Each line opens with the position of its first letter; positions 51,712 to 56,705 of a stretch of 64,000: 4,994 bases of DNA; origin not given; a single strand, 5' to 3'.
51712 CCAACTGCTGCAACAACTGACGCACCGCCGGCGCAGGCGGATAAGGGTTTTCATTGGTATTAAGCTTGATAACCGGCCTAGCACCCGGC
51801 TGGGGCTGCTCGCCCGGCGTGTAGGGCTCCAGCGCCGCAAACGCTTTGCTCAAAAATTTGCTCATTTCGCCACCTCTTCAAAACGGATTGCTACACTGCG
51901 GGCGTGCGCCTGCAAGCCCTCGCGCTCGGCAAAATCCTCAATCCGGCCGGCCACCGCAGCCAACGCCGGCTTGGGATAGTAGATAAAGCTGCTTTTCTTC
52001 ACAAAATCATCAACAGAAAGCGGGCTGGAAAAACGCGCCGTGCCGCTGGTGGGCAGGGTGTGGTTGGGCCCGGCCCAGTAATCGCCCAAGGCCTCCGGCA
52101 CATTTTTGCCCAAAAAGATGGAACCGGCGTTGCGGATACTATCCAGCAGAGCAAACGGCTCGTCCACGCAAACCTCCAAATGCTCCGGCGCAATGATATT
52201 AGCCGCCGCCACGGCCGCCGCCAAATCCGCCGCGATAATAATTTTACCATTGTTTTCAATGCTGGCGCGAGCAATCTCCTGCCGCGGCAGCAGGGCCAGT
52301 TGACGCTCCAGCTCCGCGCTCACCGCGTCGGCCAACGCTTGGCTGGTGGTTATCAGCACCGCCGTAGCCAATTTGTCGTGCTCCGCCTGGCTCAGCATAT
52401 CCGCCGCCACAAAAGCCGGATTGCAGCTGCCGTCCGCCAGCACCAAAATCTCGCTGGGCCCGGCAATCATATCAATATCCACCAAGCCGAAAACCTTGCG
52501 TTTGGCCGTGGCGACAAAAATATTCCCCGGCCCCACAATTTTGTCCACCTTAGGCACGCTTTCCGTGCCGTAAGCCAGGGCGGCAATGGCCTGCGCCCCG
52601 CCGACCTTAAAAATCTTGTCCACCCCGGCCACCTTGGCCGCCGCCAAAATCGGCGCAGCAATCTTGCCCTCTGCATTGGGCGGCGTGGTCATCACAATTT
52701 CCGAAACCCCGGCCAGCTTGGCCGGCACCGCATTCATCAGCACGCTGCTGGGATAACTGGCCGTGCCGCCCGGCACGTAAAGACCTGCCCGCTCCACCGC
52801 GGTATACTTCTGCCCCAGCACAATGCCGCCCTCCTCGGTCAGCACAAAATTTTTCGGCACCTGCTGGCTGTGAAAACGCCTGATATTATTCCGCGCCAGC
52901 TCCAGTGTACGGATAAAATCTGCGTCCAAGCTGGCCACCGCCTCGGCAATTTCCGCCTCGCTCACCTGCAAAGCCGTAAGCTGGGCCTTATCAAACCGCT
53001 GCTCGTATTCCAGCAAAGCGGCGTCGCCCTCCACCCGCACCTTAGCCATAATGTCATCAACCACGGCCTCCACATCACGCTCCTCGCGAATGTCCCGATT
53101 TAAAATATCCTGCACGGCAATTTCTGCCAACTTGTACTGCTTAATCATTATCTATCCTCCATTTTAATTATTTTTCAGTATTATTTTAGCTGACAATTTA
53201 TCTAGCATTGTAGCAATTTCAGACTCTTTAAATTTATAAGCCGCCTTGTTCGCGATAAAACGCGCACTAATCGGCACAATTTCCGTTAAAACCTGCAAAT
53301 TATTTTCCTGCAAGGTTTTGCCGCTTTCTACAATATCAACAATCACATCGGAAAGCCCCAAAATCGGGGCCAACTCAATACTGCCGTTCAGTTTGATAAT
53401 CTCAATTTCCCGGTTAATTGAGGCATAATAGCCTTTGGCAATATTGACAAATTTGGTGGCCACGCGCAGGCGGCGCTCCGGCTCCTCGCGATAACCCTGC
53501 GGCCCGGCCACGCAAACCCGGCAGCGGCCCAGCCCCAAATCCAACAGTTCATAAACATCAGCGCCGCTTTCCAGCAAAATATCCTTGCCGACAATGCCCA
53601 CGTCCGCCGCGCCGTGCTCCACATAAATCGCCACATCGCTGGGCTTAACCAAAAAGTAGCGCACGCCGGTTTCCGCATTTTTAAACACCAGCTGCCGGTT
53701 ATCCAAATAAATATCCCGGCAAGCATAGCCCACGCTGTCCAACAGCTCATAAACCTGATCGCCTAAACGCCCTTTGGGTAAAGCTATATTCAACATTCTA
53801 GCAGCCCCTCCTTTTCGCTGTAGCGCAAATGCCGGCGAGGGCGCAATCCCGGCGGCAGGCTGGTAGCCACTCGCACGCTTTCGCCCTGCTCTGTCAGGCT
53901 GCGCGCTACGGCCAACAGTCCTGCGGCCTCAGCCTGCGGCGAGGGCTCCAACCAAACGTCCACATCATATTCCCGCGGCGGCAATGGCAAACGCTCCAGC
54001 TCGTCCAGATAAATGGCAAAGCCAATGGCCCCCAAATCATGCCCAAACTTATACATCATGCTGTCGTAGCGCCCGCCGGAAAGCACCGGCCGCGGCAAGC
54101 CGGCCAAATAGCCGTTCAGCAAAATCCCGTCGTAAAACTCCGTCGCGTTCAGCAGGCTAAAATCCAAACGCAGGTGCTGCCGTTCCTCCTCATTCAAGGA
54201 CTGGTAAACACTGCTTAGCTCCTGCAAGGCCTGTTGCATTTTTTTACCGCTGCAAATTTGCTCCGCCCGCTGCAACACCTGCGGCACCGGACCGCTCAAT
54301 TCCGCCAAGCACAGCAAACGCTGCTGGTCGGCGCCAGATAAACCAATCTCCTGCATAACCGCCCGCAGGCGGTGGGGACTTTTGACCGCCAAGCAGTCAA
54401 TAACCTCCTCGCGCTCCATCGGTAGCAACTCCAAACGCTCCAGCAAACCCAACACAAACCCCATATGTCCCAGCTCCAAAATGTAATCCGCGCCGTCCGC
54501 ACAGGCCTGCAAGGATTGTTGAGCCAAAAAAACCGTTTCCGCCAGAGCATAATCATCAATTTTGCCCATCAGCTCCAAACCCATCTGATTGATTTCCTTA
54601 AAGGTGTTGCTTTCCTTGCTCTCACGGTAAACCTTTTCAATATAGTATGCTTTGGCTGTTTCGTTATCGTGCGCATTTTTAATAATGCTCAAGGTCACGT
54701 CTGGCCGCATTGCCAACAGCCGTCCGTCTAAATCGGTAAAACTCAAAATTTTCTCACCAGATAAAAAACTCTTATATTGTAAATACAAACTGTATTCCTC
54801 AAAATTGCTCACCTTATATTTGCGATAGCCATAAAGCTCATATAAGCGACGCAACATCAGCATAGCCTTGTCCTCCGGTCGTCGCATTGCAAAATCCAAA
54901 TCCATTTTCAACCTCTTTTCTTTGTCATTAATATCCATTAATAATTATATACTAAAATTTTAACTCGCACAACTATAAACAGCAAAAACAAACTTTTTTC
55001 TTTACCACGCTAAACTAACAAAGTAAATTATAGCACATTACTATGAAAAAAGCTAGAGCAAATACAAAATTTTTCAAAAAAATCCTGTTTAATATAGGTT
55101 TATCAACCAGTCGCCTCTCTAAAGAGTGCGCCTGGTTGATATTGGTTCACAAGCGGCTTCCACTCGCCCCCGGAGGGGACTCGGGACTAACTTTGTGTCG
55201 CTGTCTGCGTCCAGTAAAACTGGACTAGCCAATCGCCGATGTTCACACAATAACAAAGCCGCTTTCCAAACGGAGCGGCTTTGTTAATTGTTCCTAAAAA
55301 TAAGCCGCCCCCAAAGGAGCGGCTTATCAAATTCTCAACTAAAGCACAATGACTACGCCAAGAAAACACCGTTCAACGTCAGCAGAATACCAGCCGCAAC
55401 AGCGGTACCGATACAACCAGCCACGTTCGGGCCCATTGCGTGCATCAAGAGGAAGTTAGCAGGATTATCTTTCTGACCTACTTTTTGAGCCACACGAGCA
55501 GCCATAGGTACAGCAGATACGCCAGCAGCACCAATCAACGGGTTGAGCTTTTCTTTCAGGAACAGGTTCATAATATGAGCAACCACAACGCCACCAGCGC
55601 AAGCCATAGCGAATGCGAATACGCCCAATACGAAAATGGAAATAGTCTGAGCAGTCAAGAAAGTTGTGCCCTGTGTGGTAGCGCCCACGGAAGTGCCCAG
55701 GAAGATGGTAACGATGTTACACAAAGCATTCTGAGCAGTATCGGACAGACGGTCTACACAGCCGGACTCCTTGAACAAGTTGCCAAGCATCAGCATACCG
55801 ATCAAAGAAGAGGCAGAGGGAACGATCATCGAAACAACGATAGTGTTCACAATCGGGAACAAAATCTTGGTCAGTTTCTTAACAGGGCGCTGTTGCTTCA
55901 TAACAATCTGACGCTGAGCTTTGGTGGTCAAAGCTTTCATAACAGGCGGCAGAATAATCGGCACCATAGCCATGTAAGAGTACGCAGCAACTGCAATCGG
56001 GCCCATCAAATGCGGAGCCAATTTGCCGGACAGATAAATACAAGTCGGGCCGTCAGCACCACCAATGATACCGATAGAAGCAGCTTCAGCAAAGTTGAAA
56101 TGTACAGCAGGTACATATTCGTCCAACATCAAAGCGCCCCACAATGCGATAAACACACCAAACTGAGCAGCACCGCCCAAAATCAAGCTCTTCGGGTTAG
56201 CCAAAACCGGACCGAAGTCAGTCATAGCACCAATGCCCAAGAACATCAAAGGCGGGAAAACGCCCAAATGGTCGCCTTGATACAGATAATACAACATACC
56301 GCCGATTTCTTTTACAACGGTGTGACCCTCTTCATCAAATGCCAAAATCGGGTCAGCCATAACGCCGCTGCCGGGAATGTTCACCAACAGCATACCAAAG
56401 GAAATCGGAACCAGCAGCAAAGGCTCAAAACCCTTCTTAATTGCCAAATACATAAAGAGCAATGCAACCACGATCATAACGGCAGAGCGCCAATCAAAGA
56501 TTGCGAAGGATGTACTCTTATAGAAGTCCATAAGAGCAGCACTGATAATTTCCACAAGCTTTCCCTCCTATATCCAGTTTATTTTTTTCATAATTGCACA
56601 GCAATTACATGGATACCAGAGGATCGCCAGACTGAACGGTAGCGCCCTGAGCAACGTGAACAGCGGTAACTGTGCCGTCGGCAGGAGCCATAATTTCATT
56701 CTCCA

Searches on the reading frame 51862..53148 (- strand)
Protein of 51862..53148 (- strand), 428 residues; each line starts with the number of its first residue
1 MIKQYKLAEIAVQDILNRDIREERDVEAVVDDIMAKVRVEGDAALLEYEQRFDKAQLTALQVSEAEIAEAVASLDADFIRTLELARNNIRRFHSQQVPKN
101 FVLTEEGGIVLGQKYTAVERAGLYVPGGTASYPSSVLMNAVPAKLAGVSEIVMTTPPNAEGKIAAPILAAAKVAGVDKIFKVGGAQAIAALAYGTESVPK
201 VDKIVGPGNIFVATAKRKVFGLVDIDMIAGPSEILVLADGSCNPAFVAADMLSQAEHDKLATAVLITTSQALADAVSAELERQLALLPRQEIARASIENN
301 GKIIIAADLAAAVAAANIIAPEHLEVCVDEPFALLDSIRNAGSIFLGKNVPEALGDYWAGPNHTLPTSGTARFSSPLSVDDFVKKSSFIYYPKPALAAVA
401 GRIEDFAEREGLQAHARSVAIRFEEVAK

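Call 45: find_encoding_contigs(protein=window:51862-53148:-, flank=10000, max_places=1)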
Protein window:51862-53148:- (428 aa): 5 contigs read that carry it; 1 place shown.
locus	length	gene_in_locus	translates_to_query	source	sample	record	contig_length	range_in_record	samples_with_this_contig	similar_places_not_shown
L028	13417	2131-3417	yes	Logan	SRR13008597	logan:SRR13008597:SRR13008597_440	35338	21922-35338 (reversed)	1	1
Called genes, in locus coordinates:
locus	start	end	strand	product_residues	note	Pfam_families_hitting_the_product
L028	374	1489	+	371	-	PF13393:tRNA-synt_His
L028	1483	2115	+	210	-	PF01634:HisG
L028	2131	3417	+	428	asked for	PF00815:Histidinol_dh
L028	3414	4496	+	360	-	PF00155:Aminotran_1_2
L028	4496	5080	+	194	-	PF00475:IGPD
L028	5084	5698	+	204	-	PF00117:GATase, PF07685:GATase_3, PF01174:SNO (faint)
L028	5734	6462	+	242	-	PF00977:His_biosynth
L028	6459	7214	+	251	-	PF00977:His_biosynth, PF01207:Dus (faint)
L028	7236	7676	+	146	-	-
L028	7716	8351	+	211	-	PF01502:PRA-CH, PF01503:PRA-PH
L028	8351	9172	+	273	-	PF02811:PHP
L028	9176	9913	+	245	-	PF05857:TraX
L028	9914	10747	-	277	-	PF00590:TP_methylase, PF23016:RsmI_C (weak)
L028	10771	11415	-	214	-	PF05175:MTS (weak), PF13847:Methyltransf_31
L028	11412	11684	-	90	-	PF06156:YabA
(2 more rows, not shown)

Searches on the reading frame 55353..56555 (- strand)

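Call 46: search_protein_families(library=pfam, proteins=[window:55353-56555:-], max_evalue=0.0001)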
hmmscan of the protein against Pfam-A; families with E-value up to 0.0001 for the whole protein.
window:55353-56555:- (400 aa): 1 family
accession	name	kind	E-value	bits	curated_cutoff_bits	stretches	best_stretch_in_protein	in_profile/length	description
PF03977.18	OAD_beta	-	1.1e-153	511.8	31.6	1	24-394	2-348/349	Na+-transporting oxaloacetate decarboxylase beta subunit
